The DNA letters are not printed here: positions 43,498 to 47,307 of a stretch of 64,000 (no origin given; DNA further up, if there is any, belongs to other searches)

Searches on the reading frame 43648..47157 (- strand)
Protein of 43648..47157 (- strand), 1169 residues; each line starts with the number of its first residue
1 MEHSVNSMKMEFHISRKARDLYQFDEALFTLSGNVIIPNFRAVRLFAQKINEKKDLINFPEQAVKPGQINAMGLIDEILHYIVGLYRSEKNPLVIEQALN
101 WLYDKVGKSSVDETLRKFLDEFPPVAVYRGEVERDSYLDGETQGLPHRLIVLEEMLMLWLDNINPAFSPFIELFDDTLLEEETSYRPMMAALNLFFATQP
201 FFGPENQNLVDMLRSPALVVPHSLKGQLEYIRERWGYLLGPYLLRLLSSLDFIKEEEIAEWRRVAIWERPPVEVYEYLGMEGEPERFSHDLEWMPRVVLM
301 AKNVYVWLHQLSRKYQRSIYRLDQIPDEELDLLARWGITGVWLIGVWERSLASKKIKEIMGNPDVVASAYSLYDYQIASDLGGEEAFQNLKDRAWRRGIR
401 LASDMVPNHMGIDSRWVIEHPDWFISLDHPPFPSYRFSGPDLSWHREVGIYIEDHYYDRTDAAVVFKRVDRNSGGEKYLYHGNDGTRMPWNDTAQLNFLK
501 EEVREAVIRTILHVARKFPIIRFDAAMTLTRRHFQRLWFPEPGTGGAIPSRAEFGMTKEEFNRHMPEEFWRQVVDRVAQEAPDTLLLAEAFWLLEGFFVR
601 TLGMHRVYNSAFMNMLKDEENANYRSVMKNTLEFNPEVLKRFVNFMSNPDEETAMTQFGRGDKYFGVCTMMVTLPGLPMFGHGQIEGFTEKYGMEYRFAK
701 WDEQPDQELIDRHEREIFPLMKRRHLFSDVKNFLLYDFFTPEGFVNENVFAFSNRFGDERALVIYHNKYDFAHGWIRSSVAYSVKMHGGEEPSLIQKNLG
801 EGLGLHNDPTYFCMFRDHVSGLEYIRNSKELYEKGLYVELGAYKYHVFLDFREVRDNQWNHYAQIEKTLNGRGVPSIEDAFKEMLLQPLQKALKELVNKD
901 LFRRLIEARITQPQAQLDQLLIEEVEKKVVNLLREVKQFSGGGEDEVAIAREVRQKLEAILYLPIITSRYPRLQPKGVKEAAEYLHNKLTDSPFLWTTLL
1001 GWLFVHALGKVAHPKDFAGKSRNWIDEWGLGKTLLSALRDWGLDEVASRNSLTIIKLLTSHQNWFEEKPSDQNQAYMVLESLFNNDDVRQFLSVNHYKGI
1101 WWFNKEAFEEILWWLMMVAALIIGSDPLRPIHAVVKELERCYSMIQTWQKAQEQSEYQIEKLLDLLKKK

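Call 9: search_protein_families(library=pfam, proteins=[window:43648-47157:-])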
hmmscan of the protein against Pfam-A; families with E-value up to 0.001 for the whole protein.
window:43648-47157:- (1169 aa): 1 family
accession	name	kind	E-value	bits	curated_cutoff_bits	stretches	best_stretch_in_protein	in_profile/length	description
PF00128.31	Alpha-amylase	-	3.4e-11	43.5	22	1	328-708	23-370/446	Alpha amylase, catalytic domain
